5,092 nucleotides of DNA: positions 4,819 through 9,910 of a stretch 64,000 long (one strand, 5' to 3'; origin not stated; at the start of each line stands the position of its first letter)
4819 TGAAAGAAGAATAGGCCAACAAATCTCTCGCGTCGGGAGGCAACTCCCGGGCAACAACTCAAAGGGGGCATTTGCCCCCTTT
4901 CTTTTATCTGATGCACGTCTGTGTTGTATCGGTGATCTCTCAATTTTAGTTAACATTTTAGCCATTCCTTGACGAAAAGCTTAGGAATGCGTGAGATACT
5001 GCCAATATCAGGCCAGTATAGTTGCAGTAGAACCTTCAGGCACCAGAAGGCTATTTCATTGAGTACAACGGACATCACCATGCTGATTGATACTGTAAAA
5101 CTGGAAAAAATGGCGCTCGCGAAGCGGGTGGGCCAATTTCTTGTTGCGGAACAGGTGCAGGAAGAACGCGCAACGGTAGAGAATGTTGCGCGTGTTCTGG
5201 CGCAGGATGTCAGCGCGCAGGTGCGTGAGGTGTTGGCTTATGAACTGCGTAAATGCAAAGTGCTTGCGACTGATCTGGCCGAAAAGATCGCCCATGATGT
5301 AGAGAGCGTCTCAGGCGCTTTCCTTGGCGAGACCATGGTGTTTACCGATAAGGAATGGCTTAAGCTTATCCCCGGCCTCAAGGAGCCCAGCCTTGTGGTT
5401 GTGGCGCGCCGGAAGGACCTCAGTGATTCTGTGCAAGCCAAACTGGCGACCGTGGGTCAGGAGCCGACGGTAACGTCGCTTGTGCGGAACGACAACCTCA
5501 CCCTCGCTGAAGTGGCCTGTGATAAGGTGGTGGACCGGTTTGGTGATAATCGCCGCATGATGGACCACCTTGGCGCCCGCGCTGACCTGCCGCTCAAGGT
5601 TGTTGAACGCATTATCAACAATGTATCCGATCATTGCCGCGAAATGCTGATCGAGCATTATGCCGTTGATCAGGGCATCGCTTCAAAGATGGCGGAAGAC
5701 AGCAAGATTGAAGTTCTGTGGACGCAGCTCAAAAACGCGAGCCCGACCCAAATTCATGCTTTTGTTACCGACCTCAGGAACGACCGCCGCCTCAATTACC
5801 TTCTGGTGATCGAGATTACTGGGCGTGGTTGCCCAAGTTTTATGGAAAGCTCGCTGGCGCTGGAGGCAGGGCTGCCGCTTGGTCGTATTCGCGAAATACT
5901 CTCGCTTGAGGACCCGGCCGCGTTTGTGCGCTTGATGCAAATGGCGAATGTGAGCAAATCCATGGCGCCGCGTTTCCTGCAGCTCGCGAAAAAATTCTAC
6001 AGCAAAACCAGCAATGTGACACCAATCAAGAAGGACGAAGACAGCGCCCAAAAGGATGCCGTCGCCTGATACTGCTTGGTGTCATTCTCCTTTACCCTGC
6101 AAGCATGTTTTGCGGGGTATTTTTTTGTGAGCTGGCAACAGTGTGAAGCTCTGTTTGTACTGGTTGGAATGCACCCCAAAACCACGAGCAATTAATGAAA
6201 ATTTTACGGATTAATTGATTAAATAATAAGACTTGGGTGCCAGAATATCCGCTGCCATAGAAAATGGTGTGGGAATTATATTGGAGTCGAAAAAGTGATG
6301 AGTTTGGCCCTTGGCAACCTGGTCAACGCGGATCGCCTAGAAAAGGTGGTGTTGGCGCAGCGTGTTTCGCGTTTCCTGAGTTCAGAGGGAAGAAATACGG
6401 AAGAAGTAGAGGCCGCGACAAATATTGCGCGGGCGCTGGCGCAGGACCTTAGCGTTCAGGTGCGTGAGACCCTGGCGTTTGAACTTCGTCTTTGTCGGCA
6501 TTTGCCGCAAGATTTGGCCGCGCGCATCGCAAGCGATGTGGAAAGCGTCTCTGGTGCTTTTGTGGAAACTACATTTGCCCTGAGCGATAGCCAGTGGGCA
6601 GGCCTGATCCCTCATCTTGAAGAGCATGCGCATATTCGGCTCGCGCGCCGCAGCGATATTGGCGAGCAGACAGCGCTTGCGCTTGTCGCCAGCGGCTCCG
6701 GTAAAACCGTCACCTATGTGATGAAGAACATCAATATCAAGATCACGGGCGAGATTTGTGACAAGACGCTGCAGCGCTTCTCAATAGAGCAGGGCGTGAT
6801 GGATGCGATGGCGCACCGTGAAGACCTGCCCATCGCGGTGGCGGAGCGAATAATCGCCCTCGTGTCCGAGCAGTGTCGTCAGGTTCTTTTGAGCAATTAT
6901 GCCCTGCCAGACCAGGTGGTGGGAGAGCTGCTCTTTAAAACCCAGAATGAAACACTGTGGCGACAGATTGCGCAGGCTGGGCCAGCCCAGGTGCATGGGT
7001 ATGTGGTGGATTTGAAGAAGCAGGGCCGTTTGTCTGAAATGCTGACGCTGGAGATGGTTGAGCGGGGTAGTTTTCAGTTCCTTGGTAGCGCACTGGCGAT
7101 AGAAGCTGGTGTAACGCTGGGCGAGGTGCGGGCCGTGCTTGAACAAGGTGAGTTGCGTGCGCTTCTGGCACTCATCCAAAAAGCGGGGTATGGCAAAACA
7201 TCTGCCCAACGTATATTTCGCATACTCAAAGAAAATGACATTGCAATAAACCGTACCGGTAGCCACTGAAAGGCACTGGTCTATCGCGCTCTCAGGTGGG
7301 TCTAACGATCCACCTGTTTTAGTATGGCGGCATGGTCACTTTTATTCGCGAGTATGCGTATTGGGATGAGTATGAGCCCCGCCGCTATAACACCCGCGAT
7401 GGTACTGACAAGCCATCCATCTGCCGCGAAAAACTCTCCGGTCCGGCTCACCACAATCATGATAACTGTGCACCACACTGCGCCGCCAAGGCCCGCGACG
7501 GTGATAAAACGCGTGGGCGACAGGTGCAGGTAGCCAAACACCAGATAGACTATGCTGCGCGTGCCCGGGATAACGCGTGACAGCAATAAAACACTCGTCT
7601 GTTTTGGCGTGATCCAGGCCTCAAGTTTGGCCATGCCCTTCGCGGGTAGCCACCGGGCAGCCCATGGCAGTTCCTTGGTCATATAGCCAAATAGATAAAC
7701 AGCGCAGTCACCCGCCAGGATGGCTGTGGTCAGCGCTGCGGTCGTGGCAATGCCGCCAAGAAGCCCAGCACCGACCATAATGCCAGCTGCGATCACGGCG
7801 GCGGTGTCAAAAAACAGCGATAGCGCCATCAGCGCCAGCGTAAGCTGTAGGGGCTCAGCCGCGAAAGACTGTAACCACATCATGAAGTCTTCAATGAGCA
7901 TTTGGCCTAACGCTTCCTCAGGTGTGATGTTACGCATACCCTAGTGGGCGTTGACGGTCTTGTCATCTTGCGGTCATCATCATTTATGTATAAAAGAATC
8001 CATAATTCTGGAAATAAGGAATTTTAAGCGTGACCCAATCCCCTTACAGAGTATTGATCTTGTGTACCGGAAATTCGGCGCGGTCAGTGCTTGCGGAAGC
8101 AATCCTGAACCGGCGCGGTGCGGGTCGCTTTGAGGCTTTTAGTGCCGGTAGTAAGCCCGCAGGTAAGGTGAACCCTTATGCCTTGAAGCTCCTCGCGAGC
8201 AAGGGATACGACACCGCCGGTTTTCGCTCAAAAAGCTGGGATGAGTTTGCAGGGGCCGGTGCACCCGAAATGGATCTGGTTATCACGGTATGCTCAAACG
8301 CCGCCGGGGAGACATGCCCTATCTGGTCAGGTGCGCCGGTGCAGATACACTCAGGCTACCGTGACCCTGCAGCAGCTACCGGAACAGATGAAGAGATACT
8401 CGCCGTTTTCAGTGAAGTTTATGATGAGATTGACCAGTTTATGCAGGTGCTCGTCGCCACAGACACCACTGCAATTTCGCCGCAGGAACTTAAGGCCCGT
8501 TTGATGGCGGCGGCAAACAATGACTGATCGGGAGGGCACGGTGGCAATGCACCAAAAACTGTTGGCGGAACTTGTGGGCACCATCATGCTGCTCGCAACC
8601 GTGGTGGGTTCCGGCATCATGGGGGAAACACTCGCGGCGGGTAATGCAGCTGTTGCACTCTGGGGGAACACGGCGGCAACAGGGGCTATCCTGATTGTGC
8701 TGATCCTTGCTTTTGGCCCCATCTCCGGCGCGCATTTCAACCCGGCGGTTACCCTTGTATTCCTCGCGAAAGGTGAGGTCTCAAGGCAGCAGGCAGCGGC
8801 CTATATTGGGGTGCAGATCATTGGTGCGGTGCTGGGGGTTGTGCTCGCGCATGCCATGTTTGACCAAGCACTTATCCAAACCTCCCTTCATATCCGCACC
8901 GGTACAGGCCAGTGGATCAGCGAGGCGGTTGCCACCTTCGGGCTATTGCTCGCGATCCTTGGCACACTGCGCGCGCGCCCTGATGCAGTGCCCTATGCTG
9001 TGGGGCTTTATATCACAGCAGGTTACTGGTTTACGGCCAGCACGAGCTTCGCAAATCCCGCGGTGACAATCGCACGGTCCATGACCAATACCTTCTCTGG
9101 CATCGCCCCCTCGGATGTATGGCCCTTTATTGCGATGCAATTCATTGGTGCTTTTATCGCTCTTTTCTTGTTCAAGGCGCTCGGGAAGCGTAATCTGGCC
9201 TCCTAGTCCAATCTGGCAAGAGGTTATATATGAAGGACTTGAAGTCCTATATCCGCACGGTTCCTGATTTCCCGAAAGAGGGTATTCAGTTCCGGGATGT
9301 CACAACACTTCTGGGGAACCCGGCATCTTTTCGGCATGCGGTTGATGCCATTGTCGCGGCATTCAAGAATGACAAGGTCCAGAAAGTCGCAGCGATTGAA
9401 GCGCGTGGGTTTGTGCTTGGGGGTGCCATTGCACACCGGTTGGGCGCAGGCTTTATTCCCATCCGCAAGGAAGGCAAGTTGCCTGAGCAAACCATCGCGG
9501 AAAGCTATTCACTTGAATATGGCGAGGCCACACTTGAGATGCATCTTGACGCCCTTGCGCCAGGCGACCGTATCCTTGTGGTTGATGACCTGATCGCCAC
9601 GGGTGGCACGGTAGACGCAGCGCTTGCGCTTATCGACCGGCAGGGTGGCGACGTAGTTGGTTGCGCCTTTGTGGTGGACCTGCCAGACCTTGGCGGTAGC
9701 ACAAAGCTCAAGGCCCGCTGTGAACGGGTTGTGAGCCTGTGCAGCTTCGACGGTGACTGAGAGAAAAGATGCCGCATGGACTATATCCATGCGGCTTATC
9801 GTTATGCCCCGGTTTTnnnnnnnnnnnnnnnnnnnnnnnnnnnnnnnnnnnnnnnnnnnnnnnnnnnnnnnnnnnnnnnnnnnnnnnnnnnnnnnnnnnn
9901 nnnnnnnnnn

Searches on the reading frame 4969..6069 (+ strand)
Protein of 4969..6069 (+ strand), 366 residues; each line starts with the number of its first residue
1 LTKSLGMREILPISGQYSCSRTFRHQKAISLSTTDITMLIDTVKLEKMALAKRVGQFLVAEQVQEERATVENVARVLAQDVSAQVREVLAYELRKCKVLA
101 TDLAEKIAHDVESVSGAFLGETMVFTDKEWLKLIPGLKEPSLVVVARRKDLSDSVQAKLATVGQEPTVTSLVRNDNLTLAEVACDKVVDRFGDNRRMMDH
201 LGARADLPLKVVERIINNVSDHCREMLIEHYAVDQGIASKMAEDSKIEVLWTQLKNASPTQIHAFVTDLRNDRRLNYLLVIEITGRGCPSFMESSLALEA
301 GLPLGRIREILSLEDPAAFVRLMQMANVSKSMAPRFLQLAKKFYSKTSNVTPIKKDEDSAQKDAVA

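Call 17: search_protein_families(library=pfam, proteins=[window:4969-6069:+], max_evalue=0.00001)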
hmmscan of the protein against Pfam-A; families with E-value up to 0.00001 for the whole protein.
window:4969-6069:+ (366 aa): 1 family
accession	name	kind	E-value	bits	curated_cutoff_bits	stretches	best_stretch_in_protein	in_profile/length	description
PF10098.14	DUF2336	-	8.6e-35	120.9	34.6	1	114-347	1-233/262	Uncharacterised protein conserved in bacteria (DUF2336)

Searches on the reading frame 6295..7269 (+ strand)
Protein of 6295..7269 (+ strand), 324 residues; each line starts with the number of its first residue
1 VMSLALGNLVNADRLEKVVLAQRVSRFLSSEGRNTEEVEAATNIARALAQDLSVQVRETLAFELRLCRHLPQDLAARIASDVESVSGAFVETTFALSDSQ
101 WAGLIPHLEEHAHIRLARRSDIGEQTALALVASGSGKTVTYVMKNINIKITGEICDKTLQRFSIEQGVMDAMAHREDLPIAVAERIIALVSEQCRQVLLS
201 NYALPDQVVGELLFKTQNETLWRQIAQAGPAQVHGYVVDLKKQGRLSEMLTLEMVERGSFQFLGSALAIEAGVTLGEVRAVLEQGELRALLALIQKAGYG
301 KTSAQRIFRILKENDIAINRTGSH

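Call 17: search_protein_families(library=pfam, proteins=[window:6295-7269:+], max_evalue=0.00001)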
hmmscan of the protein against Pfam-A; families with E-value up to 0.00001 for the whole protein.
window:6295-7269:+ (324 aa): 1 family
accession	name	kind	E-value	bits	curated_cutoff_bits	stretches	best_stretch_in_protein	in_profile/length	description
PF10098.14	DUF2336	-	9.7e-26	91.2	34.6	1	86-312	2-227/262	Uncharacterised protein conserved in bacteria (DUF2336)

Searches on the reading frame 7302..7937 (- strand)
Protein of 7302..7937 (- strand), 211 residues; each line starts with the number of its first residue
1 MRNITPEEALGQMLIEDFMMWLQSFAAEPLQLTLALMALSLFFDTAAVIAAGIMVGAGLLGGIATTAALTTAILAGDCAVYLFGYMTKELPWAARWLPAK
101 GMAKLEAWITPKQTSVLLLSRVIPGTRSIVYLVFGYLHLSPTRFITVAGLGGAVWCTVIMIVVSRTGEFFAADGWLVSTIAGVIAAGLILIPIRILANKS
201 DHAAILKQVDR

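Call 17: search_protein_families(library=pfam, proteins=[window:7302-7937:-], max_evalue=0.00001)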
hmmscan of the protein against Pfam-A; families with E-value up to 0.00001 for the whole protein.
window:7302-7937:- (211 aa): 1 family
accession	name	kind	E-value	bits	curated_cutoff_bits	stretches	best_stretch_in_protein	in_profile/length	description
PF09335.16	VTT_dom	-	2.1e-13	51.3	33.9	1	48-163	7-121/123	VTT domain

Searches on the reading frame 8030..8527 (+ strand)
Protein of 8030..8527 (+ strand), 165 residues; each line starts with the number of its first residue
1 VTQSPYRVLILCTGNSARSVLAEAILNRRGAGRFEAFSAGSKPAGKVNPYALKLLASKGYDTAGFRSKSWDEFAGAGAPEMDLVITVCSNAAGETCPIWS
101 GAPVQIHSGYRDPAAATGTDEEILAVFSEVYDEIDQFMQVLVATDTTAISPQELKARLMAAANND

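Call 17: search_protein_families(library=pfam, proteins=[window:8030-8527:+], max_evalue=0.00001)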
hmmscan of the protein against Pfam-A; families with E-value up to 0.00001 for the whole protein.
window:8030-8527:+ (165 aa): 1 family
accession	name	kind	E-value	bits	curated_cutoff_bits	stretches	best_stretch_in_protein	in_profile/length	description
PF01451.26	LMWPc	-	3.4e-15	56.9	23.2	1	8-139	1-141/144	Low molecular weight phosphotyrosine protein phosphatase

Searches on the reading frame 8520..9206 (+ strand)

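Call 17: search_protein_families(library=pfam, proteins=[window:8520-9206:+], max_evalue=0.00001)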
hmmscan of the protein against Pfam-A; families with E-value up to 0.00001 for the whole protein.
window:8520-9206:+ (228 aa): 1 family
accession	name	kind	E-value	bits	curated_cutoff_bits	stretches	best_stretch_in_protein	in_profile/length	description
PF00230.25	MIP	-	8.9e-24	84.9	25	1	8-151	5-152/222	Major intrinsic protein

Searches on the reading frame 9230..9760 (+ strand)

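Call 77: search_protein_families(library=pfam, proteins=[window:9230-9760:+], max_evalue=0.001)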
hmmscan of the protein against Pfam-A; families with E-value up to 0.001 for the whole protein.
window:9230-9760:+ (176 aa): 1 family
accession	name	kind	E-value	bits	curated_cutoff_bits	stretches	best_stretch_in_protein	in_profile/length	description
PF00156.33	Pribosyltran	-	1.4e-15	57.4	26.3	1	25-152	3-127/158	Phosphoribosyl transferase domain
